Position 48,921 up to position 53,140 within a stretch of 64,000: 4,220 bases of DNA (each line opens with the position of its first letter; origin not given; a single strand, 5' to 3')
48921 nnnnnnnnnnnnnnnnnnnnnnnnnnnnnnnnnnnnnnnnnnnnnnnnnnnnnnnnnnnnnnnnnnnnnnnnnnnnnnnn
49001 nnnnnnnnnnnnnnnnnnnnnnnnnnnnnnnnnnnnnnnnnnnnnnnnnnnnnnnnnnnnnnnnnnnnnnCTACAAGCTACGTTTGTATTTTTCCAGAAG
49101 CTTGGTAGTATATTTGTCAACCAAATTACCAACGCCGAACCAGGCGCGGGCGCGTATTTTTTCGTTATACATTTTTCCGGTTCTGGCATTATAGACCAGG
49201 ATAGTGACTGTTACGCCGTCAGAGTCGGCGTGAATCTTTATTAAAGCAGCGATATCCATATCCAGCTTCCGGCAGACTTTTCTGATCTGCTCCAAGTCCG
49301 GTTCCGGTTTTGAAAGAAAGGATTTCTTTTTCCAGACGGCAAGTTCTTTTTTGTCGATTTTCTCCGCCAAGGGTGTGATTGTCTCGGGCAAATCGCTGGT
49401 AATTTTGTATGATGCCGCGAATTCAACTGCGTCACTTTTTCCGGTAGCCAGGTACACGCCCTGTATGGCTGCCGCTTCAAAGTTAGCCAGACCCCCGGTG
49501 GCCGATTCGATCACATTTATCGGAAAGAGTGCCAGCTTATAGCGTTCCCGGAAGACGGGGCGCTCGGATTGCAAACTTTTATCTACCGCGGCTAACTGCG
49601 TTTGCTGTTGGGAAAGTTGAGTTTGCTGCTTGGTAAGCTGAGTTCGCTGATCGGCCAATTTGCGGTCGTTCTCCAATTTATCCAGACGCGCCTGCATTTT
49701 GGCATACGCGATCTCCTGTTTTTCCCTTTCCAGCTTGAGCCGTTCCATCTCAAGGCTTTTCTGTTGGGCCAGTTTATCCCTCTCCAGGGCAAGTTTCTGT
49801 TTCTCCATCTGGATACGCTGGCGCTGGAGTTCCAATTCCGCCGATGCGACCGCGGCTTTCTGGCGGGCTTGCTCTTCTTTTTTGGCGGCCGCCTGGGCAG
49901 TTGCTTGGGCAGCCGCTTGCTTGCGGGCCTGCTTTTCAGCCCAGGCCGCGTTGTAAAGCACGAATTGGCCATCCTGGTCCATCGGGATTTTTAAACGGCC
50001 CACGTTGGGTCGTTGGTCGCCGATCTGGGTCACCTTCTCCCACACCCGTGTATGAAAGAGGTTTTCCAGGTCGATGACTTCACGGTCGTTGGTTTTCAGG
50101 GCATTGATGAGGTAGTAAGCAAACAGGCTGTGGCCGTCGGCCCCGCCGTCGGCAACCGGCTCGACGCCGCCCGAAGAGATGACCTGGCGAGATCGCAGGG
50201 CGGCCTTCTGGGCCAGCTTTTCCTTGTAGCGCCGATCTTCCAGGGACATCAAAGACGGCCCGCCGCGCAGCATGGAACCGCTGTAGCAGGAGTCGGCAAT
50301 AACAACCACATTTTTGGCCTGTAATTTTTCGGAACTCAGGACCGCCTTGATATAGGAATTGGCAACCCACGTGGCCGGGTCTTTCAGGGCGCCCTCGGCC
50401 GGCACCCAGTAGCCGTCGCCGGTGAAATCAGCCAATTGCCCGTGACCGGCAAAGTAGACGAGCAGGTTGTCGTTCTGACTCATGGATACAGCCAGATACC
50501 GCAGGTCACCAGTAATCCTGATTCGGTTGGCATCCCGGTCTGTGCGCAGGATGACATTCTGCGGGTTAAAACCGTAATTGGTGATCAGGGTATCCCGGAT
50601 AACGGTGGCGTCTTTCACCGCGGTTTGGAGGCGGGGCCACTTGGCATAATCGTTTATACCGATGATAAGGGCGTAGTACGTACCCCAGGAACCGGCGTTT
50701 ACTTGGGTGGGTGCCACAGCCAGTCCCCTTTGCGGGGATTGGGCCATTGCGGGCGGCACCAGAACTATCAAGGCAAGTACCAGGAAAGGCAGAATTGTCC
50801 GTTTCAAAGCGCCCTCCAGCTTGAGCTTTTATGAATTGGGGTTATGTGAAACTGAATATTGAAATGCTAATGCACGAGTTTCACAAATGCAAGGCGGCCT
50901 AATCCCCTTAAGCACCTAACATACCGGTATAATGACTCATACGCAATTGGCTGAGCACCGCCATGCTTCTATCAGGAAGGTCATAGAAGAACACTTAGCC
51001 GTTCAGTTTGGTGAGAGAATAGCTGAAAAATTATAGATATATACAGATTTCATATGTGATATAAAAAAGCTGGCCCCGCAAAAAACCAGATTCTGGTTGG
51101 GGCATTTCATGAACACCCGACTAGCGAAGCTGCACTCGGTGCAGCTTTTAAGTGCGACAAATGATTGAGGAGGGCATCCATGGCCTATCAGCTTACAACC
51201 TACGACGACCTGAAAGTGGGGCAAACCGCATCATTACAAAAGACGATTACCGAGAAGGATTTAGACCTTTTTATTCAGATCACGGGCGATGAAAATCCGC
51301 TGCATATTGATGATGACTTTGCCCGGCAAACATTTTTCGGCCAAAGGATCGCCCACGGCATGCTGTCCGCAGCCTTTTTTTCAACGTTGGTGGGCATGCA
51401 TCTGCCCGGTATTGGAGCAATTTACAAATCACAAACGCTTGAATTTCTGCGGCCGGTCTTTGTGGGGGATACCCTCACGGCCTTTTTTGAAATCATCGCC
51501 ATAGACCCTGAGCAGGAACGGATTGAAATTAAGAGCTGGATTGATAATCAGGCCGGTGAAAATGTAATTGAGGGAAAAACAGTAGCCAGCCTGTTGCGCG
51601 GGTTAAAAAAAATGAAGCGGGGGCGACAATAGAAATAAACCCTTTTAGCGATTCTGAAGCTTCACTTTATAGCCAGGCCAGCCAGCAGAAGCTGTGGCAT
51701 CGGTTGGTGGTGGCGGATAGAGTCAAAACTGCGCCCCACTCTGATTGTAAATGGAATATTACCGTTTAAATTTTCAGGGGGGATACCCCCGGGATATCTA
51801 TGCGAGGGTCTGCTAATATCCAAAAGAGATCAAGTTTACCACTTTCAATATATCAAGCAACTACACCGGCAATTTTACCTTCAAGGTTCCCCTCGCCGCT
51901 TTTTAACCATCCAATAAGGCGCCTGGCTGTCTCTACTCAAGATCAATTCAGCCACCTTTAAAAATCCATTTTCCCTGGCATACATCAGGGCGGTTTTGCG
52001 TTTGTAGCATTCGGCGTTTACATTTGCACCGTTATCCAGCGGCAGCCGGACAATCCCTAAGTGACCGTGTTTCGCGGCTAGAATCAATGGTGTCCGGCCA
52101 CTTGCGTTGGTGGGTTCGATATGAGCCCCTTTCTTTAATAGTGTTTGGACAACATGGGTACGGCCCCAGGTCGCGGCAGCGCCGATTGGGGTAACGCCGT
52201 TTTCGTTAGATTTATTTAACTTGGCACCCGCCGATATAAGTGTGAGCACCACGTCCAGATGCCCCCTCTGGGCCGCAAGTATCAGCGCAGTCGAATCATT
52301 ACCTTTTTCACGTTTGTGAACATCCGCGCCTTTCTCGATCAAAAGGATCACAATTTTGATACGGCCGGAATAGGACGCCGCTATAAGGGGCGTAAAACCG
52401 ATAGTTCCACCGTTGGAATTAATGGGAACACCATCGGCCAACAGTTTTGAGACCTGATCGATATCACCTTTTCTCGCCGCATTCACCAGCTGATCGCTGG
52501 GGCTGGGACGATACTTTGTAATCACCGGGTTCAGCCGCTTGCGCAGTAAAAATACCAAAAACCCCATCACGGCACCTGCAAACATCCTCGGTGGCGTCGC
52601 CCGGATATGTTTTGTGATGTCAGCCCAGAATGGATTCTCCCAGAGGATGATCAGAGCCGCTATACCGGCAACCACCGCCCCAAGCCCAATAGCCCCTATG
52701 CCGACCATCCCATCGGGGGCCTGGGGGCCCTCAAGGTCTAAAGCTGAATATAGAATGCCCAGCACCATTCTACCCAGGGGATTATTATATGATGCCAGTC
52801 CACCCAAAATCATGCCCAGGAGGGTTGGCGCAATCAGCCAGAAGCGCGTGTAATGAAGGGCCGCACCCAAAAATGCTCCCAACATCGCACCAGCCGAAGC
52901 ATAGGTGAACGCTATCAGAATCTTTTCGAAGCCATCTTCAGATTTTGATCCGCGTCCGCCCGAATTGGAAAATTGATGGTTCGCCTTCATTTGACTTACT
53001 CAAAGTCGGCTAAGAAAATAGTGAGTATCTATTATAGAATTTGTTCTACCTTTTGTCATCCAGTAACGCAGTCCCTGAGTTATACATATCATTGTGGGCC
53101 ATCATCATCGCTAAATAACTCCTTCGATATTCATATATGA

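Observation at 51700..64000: Probable ssrA (tmRNA) 3' end at the window edge and a 12-kb upstream array of at least seven ssrA-3'-like fragments delimiting small cassettes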

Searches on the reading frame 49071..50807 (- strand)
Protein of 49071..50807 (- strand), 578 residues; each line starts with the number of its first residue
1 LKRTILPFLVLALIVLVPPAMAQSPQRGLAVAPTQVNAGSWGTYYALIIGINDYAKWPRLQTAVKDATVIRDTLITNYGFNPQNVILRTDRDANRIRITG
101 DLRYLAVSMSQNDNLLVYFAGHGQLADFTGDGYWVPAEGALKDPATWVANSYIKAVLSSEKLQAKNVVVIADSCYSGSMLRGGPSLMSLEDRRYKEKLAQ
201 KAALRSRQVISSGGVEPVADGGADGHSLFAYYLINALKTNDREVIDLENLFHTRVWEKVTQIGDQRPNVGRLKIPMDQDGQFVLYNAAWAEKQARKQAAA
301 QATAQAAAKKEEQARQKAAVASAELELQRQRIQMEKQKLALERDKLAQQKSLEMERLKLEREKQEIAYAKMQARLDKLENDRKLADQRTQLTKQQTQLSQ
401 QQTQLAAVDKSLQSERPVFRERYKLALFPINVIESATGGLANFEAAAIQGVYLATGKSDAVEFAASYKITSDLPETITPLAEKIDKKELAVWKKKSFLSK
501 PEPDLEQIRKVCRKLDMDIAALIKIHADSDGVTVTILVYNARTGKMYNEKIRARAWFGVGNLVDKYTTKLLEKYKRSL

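Call 30: search_protein_families(library=pfam, proteins=[window:49071-50807:-], max_evalue=0.01)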
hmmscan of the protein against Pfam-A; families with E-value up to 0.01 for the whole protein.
window:49071-50807:- (578 aa): 2 families
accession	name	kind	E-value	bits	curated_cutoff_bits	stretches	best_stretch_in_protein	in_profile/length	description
PF00656.27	Peptidase_C14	-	7.2e-19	68.8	21.4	1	45-269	3-223/233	Caspase domain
PF01650.23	Peptidase_C13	-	0.00046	20.2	22.8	1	106-182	102-168/258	Peptidase C13 family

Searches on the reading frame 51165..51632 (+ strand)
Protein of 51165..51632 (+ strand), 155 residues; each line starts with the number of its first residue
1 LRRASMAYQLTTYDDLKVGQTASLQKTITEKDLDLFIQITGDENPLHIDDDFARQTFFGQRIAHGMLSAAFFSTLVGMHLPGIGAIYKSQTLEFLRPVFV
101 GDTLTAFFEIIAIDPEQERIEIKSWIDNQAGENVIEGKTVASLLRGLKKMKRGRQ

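Call 30: search_protein_families(library=pfam, proteins=[window:51165-51632:+], max_evalue=0.01)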
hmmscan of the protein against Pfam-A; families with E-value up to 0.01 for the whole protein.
window:51165-51632:+ (155 aa): 3 families
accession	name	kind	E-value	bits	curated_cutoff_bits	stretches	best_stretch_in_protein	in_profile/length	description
PF01575.25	MaoC_dehydratas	-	6.7e-23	81.1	27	1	22-111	12-102/123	MaoC like domain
PF13452.11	FAS1_DH_region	-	5.1e-06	27.1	22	1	21-136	7-131/132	FAS1-like, dehydratase domain region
PF13279.12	4HBT_2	-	0.0022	18.8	25.5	1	53-139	24-99/122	Thioesterase-like superfamily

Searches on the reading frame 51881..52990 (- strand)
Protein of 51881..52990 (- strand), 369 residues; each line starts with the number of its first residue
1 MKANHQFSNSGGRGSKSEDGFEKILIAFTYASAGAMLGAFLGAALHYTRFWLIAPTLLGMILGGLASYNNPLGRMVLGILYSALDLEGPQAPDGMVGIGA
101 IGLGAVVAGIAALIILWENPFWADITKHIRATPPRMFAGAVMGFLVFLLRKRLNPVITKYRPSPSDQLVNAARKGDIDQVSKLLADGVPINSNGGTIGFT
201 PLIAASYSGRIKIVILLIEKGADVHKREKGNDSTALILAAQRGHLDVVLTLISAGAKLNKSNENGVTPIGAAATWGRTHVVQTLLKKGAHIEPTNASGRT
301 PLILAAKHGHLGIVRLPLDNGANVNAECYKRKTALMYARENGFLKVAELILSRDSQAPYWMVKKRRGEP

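Call 30: search_protein_families(library=pfam, proteins=[window:51881-52990:-], max_evalue=0.01)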
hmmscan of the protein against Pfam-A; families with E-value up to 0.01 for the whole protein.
window:51881-52990:- (369 aa): 6 families
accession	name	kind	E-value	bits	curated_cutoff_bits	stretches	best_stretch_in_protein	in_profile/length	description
PF12796.13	Ank_2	-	6.1e-34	116.9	27.3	3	295-353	26-82/90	Ankyrin repeats (3 copies)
PF00023.36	Ank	-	6e-32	108.3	21.1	3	298-326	2-30/33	Ankyrin repeat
PF13637.12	Ank_4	-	6.1e-31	106.2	22.7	4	271-315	3-47/50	Ankyrin repeats (many copies)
PF13606.12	Ank_3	-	1.3e-20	71.4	22.3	0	298-326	2-30/30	Ankyrin repeat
PF13857.12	Ank_5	-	6.4e-16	58.7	27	3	284-338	1-56/56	Ankyrin repeats (many copies)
PF24521.3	Ank_KRIT1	-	1.5e-10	41.5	80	1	227-294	41-113/149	KRIT1 ankyrin-repeats domain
